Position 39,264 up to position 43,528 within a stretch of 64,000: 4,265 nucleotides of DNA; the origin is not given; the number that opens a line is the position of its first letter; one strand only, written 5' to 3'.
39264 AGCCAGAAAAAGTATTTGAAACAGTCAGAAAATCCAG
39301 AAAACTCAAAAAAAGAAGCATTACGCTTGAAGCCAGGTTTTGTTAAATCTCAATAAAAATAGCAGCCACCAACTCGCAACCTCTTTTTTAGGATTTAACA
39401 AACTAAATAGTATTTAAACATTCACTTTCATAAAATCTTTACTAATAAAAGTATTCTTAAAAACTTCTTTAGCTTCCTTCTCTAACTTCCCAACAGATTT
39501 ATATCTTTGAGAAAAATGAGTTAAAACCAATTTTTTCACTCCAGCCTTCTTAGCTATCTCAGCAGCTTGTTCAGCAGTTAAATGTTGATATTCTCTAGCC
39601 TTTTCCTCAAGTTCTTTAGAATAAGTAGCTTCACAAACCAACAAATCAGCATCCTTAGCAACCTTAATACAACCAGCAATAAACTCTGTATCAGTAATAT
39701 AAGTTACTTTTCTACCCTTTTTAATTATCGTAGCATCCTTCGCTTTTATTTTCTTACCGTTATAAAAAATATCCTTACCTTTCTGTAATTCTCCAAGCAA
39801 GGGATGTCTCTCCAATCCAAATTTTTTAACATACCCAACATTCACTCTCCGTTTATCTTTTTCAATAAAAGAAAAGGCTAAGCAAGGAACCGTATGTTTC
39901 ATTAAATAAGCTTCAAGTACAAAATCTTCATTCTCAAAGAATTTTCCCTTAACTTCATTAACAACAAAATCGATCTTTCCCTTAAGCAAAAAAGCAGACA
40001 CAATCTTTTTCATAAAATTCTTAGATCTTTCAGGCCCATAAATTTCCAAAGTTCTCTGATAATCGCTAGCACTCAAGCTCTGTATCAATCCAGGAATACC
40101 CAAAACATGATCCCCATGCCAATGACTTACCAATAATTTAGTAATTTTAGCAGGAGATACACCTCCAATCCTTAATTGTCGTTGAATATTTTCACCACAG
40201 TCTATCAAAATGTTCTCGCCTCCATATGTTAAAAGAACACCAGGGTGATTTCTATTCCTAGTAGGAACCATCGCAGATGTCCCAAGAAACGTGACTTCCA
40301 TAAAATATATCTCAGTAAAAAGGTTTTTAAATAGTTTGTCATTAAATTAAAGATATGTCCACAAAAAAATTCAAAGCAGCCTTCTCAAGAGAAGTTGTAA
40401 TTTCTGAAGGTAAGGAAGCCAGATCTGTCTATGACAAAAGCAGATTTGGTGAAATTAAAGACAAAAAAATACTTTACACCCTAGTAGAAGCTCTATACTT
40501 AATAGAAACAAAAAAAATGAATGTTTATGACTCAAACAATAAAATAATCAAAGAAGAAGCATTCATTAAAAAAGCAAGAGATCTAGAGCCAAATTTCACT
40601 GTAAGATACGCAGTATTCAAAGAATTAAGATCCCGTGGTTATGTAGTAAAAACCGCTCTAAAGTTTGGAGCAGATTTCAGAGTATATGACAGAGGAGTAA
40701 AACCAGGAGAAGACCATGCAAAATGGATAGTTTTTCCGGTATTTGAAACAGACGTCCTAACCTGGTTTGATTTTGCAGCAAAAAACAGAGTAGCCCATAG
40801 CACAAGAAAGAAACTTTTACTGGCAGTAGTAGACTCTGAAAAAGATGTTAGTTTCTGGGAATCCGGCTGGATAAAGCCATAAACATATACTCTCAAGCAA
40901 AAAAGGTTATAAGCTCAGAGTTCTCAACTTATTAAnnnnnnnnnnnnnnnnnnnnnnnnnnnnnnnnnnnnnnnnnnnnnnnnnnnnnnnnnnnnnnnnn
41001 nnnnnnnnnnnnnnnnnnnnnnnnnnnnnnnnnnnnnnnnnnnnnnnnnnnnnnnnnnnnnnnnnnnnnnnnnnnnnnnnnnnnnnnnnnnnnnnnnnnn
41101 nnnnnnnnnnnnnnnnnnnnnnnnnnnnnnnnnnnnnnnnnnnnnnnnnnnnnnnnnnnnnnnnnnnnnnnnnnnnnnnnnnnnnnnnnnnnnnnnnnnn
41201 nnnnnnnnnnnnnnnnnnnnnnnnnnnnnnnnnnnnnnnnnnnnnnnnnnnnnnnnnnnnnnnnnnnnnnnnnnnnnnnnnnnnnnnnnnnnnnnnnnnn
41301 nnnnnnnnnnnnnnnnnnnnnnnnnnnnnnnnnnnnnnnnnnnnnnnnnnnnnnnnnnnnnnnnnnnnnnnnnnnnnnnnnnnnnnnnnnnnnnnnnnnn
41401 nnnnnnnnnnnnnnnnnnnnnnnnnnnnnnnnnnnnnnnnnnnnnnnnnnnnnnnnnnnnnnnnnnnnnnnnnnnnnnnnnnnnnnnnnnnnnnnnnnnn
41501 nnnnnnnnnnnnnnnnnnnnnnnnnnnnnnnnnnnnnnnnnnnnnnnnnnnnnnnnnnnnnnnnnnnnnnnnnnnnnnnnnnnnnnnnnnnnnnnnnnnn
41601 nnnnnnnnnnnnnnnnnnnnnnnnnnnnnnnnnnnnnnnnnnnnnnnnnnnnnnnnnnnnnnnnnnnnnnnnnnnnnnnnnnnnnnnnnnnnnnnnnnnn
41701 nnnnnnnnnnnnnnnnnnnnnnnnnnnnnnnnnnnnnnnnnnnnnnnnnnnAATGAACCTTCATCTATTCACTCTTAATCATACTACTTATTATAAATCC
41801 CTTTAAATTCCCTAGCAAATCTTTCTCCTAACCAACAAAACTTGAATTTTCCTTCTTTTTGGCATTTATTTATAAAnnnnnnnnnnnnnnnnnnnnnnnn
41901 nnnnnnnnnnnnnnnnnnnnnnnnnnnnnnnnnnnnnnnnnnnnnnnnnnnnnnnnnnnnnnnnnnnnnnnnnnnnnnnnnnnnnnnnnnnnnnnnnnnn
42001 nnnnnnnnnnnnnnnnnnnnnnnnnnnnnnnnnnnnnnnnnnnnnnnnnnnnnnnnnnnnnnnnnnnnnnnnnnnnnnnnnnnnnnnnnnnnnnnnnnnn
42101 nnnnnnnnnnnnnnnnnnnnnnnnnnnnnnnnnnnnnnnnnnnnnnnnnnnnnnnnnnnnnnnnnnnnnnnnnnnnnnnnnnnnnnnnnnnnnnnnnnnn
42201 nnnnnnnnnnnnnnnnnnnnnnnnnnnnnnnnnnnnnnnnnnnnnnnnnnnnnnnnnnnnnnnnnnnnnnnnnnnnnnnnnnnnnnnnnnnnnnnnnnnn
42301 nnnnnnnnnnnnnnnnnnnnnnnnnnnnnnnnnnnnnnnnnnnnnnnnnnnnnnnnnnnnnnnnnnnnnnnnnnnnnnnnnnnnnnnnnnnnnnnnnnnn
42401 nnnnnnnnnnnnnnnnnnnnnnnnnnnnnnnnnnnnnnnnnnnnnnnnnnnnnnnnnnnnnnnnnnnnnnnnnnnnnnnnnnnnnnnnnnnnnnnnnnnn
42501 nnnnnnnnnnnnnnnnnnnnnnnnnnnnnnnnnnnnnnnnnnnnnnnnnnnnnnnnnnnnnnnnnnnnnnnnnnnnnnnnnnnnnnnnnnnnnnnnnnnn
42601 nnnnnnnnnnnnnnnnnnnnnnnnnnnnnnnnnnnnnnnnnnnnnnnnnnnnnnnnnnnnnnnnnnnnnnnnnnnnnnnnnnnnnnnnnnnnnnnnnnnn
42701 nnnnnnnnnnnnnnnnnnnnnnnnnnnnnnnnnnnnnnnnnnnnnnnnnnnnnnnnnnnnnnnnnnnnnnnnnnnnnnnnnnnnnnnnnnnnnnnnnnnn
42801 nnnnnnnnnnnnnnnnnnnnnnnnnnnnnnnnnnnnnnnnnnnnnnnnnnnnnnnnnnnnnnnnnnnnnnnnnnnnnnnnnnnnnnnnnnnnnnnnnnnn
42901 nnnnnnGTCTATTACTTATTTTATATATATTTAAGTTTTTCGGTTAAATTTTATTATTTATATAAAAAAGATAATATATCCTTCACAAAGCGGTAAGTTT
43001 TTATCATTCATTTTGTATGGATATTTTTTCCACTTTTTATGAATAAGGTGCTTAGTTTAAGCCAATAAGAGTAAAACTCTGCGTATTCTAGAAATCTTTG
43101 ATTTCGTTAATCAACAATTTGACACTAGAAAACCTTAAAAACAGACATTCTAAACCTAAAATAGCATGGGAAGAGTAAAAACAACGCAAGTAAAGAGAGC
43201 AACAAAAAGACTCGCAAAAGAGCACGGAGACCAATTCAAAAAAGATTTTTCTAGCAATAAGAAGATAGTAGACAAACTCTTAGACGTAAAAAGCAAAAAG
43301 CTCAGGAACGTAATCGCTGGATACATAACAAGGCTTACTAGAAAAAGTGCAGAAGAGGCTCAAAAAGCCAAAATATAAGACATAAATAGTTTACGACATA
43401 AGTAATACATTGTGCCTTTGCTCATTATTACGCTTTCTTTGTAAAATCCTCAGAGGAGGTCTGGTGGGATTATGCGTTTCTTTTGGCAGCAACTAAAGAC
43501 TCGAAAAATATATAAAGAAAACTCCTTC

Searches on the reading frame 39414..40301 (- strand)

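Call 65: search_protein_families(library=pfam, proteins=[window:39414-40301:-], max_evalue=0.001)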
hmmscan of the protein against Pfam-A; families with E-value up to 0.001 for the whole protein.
window:39414-40301:- (295 aa): 3 families
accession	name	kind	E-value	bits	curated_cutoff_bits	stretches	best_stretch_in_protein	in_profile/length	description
PF12706.13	Lactamase_B_2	-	1.4e-18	67.6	27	2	194-263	132-200/200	Beta-lactamase superfamily domain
PF00753.33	Lactamase_B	-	1.5e-10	41.8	22.7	1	22-80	9-71/196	Metallo-beta-lactamase superfamily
PF23023.1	Anti-Pycsar_Apyc1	-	4.7e-05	23.4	50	1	6-90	8-90/250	Anti-Pycsar protein Apyc1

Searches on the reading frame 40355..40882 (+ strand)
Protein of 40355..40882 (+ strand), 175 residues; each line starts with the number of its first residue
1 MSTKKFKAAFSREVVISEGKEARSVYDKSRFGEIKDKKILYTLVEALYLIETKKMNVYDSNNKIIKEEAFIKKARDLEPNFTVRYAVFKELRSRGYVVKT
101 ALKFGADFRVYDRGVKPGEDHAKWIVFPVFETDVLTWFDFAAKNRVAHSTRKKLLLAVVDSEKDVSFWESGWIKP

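Call 65: search_protein_families(library=pfam, proteins=[window:40355-40882:+], max_evalue=0.001)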
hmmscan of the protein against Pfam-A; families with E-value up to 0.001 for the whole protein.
window:40355-40882:+ (175 aa): 2 families
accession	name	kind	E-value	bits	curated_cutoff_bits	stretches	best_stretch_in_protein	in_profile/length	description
PF01974.23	tRNA_int_endo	-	5.7e-27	94.1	27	1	81-166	1-84/85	tRNA intron endonuclease, catalytic C-terminal domain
PF02778.19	tRNA_int_endo_N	-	1e-10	41.4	21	1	9-70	4-66/67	tRNA intron endonuclease, N-terminal domain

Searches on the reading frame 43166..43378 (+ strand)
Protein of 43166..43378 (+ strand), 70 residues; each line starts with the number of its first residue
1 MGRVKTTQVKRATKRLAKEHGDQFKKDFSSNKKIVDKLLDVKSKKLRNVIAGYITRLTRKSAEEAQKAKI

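Call 65: search_protein_families(library=pfam, proteins=[window:43166-43378:+], max_evalue=0.001)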
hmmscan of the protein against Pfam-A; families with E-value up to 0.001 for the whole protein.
window:43166-43378:+ (70 aa): 1 family
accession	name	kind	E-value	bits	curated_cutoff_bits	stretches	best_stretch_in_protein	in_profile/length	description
PF00833.23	Ribosomal_S17e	-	1.1e-15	58.1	22.8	1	1-65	1-65/122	Ribosomal S17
